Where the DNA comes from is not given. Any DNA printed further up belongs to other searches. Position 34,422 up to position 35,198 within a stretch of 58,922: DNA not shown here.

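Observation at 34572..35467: Translationally coupled PTPS/QueD paralogs carry complementary halves of the intersubunit catalytic triad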

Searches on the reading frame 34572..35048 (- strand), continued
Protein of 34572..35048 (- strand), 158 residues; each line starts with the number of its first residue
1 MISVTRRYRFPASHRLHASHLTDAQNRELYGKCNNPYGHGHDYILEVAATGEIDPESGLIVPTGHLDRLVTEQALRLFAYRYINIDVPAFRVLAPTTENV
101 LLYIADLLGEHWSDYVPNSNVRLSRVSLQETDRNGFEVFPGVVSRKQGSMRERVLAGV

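Call 68: predict_structure(alignment_id=A3)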
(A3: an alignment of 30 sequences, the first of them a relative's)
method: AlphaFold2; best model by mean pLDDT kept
length: 276 residues; sequences in the alignment: 30
mean_pLDDT: 94.0   pTM: 0.89
mean pLDDT of the five models: 94.0, 93.6, 93.3, 92.6, 92.5
residues with pLDDT >= 90: 245; 70-90: 27; 50-70: 2; < 50: 2
segments of 3 or more residues with pLDDT < 50: none
pLDDT, mean of each block of 10 residues (from residue 1): 94 96 94 92 97 90 93 98 96 96 96 92 96 86 97 95 95 92 96 94 95 97 94 94 97 95 93 70
secondary structure, 60 per line:
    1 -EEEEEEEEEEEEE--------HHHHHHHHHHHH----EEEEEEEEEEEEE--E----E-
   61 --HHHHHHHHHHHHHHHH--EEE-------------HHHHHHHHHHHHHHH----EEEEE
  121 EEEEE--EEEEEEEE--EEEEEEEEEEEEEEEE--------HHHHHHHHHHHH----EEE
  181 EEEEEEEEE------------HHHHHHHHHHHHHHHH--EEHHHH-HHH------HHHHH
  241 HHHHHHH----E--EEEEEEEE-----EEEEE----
elements in order: E2-14 H23-34 E39-51 H63-78 E81-83 H97-111 E116-125 E128-135 E138-153 H162-173 E178-189 H202-217 H222-225 H236-247 E255-262 E268-272

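Call 71: fold_search(model_id=the predicted structure, library=pdb)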
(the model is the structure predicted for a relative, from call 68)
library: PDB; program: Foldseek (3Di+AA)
matches with E <= 10: 284; with E <= 0.001: 46
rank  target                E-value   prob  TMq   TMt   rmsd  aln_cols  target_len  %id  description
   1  3i2b_C                1.0e-15  1.00  0.47  0.92   1.5       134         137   47  The crystal structure of human 6 Pyruvoyl Tetrahydrobiopterin Synthase (released 2009-07-28)
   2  3i2b_G                1.2e-15  1.00  0.47  0.93   1.5       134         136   47  The crystal structure of human 6 Pyruvoyl Tetrahydrobiopterin Synthase (released 2009-07-28)
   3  3i2b_A                3.4e-15  1.00  0.47  0.91   1.5       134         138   47  The crystal structure of human 6 Pyruvoyl Tetrahydrobiopterin Synthase (released 2009-07-28)
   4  1gtq_A                6.7e-15  1.00  0.47  0.92   1.4       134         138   47  6-PYRUVOYL TETRAHYDROPTERIN SYNTHASE (released 1996-04-03)
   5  2g64                  2.3e-14  1.00  0.46  0.88   1.5       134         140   44  Structure of Caenorhabditis elegans 6-pyruvoyl tetrahydropterin synthase (released 2006-03-14)
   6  3qna_A                4.0e-10  1.00  0.40  0.89   1.8       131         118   29  Crystal structure of a 6-pyruvoyltetrahydropterin synthase homologue from Esherichia coli complexed sepiapterin (released 2011-12-07)
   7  4ntm_B                9.9e-10  1.00  0.40  0.89   2.0       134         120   30  QueD soaked with sepiapterin (selenomethionine substituted protein) (released 2014-07-16)
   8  4ntn_E                1.3e-09  1.00  0.39  0.88   1.9       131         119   30  E.coli QueD, SeMet protein, 2A resolution (released 2014-07-16)
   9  3qn0_A                1.3e-09  1.00  0.39  0.89   1.9       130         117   31  Structure of 6-pyruvoyltetrahydropterin synthase (released 2011-12-07)
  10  2oba_A                1.4e-09  1.00  0.41  0.90   1.8       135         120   30  Pseudomonas aeruginosa 6-pyruvoyl tetrahydrobiopterin synthase (released 2007-01-30)
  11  4ntm_E                1.5e-09  1.00  0.39  0.88   1.8       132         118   31  QueD soaked with sepiapterin (selenomethionine substituted protein) (released 2014-07-16)
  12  4ntm_F                1.8e-09  1.00  0.40  0.89   1.8       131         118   30  QueD soaked with sepiapterin (selenomethionine substituted protein) (released 2014-07-16)
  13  4ntk_A                1.8e-09  1.00  0.41  0.89   1.8       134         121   28  QueD from E. coli (released 2014-07-16)
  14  4ntk_D                1.9e-09  1.00  0.38  0.84   2.8       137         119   31  QueD from E. coli (released 2014-07-16)
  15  2oba_B                2.2e-09  1.00  0.41  0.91   2.0       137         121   31  Pseudomonas aeruginosa 6-pyruvoyl tetrahydrobiopterin synthase (released 2007-01-30)
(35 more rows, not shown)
